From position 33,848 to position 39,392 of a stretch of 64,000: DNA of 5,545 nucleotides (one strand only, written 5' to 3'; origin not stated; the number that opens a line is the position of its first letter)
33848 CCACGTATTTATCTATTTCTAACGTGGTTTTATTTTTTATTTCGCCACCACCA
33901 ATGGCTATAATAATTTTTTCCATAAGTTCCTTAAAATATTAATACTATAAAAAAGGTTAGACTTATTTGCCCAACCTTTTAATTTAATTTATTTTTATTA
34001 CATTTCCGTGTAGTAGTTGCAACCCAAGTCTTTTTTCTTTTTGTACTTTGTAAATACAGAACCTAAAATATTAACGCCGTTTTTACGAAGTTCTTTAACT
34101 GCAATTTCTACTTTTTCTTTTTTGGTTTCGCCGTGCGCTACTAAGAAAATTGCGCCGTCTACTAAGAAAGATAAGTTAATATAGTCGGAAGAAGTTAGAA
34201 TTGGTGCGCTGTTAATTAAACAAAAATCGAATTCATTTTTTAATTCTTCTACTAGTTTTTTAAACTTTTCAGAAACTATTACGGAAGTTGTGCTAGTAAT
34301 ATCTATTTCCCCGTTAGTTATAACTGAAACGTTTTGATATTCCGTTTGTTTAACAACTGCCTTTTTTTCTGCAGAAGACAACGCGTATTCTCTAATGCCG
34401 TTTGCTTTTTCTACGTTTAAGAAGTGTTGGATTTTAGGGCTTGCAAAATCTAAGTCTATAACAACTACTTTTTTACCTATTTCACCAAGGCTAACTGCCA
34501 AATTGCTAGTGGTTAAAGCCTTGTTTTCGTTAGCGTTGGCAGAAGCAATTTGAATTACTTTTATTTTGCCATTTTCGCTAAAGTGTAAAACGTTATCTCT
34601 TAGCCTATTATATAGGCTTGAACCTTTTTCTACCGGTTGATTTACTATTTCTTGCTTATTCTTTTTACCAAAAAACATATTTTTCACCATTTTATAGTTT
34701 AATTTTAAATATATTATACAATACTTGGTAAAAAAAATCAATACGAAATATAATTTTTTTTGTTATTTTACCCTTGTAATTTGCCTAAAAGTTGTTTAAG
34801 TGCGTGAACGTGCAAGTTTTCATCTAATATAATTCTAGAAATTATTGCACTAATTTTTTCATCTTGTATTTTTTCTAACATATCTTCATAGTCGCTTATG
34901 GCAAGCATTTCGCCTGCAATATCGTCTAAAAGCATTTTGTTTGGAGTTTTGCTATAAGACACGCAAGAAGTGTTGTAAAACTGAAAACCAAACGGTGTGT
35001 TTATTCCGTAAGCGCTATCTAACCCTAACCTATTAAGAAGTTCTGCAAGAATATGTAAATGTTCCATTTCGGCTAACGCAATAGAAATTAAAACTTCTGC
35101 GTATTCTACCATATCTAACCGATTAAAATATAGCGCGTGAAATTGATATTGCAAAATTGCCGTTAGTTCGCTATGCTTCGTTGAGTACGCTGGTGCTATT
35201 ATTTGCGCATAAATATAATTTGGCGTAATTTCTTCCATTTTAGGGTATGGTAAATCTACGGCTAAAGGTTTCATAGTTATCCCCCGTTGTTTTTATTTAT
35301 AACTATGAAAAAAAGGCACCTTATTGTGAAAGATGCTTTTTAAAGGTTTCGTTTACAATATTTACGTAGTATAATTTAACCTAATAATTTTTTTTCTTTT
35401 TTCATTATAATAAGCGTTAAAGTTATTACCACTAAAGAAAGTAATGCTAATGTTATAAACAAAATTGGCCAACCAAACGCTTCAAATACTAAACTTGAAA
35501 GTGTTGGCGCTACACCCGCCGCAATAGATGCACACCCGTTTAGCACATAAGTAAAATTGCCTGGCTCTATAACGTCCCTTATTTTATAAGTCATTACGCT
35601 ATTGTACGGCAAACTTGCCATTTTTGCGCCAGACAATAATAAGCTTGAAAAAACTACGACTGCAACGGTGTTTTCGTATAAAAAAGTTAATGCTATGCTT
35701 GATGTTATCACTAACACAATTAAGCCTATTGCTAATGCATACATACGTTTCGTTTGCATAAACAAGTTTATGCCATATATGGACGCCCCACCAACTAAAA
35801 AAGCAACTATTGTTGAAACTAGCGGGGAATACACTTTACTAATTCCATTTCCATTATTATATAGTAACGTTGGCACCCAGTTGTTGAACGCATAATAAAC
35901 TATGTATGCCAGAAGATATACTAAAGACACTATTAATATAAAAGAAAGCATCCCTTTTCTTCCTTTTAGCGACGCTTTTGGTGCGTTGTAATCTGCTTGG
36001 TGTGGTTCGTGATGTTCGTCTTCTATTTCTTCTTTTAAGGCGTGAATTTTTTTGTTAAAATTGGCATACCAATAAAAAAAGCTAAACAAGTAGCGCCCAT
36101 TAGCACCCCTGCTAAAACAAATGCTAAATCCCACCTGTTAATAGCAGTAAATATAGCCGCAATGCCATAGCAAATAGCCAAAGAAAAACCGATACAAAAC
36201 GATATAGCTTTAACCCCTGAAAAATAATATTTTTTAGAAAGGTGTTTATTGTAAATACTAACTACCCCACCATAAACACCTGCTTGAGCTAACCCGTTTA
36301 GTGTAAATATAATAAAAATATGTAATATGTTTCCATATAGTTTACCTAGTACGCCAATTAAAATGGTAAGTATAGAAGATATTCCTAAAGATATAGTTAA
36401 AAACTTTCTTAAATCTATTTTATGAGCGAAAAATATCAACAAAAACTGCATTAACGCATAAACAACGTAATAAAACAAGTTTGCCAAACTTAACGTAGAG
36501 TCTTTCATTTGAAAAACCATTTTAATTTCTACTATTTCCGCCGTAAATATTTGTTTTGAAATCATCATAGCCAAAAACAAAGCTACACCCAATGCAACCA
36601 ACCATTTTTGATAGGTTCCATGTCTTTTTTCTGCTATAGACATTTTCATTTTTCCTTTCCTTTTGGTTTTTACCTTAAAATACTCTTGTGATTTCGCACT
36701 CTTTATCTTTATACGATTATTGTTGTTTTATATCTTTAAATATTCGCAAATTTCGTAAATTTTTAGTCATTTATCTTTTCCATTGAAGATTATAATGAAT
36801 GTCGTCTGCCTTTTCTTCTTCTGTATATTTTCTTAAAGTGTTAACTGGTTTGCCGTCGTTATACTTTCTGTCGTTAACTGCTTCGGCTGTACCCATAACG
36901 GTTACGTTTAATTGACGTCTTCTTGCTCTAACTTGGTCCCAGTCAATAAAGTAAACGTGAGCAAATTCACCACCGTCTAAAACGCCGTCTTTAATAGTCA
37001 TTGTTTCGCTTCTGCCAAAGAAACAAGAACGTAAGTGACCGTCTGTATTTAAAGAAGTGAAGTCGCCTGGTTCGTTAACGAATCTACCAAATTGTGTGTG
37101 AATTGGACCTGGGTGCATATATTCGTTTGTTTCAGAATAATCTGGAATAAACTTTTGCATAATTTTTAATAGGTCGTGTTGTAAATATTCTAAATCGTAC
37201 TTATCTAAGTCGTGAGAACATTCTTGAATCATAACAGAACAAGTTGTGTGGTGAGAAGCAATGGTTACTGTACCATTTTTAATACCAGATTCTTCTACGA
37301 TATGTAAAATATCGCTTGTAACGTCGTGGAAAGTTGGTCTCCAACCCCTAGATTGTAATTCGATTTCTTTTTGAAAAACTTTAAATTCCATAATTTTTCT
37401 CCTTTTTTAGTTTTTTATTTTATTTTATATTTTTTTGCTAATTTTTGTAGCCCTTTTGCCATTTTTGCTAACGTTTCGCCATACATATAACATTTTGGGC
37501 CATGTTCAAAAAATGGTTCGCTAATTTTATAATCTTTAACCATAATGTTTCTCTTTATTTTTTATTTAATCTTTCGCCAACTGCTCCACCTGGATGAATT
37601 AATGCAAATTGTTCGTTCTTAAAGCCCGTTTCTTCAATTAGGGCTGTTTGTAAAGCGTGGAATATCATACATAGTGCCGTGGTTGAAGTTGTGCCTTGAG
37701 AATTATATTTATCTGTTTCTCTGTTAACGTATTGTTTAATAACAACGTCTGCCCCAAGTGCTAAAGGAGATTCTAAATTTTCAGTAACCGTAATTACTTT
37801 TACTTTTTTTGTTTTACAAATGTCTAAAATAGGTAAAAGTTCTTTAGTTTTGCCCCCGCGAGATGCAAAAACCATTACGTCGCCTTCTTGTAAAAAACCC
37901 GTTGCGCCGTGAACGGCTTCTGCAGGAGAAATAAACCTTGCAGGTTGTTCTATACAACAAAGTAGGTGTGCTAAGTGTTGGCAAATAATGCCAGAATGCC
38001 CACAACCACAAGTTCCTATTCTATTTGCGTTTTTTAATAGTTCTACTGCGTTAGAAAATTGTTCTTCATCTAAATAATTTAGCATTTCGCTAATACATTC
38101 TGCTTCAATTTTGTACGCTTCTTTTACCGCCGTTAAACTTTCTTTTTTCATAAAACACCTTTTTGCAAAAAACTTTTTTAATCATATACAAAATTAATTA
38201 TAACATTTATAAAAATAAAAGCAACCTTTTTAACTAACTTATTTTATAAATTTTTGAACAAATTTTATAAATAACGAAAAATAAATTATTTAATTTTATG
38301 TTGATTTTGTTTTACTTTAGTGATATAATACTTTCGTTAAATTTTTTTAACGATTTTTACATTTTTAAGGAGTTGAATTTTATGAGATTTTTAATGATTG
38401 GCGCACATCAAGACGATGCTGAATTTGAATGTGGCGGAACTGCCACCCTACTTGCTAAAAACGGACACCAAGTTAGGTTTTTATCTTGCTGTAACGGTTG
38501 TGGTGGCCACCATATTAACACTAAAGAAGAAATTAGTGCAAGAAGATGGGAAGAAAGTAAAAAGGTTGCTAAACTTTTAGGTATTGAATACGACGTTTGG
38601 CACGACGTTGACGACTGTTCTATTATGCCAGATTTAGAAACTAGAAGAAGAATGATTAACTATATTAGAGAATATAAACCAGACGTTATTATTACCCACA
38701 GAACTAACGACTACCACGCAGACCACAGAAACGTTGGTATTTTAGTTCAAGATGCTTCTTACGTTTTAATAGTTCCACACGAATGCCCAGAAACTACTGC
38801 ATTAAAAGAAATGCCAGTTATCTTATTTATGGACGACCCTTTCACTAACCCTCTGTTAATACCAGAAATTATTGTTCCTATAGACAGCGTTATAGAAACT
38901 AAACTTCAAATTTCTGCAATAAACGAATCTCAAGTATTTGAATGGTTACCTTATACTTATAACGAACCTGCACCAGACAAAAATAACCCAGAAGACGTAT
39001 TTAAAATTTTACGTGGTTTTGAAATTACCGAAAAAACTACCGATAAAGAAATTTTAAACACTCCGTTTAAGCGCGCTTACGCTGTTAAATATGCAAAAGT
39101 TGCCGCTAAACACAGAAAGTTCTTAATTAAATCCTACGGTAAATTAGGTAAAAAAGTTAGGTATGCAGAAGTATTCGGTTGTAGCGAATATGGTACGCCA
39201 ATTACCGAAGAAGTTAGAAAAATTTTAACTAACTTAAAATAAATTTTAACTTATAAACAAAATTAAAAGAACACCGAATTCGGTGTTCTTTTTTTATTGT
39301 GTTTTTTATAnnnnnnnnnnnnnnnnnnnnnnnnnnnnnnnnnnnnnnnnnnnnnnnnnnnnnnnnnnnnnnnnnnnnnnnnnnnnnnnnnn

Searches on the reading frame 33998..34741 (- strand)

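Call 74: search_protein_families(library=pfam, proteins=[window:33998-34741:-], max_evalue=0.001)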
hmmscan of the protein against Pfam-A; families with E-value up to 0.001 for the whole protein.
window:33998-34741:- (247 aa): 4 families
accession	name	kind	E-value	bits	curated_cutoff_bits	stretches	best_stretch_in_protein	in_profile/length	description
PF13614.12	AAA_31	-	1.8e-09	38.2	27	1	61-185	2-132/177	AAA domain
PF10609.15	ParA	-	1.3e-06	28.5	27.1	1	61-227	4-169/246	NUBPL iron-transfer P-loop NTPase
PF01656.29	CbiA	-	4.1e-05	24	25.4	1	65-236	3-86/125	CobQ/CobB/MinD/ParA nucleotide binding domain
PF09140.17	MipZ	-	0.00023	21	20.7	1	68-178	8-107/262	ATPase MipZ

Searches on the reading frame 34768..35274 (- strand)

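Call 74: search_protein_families(library=pfam, proteins=[window:34768-35274:-], max_evalue=0.001)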
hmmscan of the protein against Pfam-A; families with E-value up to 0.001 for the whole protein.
window:34768-35274:- (168 aa): 3 families
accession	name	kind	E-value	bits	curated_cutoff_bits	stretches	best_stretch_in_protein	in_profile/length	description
PF00210.30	Ferritin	-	2e-09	38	24.5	1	35-167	10-140/142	Ferritin-like domain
PF02915.23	Rubrerythrin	-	1.8e-06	28.8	22.8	1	35-162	9-136/137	Rubrerythrin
PF05067.18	Mn_catalase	-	3.6e-05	23.3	27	1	17-85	16-82/284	Manganese containing catalase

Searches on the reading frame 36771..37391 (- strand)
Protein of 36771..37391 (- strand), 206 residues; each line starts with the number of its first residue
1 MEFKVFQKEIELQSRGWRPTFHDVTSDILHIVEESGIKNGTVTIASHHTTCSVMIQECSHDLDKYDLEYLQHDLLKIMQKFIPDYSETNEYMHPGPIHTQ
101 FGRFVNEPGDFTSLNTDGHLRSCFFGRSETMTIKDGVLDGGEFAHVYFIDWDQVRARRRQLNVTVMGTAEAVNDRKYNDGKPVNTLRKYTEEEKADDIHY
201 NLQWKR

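Call 74: search_protein_families(library=pfam, proteins=[window:36771-37391:-], max_evalue=0.001)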
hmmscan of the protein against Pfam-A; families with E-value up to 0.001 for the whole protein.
window:36771-37391:- (206 aa): 1 family
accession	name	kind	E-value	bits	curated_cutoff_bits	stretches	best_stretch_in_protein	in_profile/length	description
PF01894.22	UPF0047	-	2.9e-24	85.9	27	1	23-164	1-116/117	Uncharacterised protein family UPF0047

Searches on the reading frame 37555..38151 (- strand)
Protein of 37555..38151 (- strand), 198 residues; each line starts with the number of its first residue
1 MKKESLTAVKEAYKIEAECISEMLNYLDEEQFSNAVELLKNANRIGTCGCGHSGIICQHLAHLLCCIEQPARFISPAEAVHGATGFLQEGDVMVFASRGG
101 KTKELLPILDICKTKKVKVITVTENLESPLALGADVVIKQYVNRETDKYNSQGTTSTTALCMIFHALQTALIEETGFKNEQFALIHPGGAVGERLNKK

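Call 74: search_protein_families(library=pfam, proteins=[window:37555-38151:-], max_evalue=0.001)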
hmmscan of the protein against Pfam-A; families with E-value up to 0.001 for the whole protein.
window:37555-38151:- (198 aa): 2 families
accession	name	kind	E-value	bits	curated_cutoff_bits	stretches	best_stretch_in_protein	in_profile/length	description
PF01380.27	SIS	-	2.9e-19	69.6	25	1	39-168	2-129/131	SIS domain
PF13580.11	SIS_2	-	1.9e-07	31.7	27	0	35-82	28-75/138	SIS domain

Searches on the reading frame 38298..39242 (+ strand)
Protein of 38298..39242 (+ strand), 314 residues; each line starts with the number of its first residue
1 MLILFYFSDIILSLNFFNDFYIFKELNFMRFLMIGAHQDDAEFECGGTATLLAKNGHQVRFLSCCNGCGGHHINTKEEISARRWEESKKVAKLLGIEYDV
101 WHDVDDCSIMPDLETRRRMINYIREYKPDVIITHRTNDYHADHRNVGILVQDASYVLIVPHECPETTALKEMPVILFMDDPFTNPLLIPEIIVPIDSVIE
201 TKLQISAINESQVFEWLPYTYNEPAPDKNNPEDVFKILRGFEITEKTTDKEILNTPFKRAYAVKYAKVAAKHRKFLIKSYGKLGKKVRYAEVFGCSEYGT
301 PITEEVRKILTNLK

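Call 74: search_protein_families(library=pfam, proteins=[window:38298-39242:+], max_evalue=0.001)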
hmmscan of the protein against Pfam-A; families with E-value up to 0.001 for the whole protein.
window:38298-39242:+ (314 aa): 1 family
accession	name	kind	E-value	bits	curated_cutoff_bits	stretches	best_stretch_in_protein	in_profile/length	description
PF02585.22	PIG-L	-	2.6e-25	89.8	28.2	1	32-153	1-128/129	GlcNAc-PI de-N-acetylase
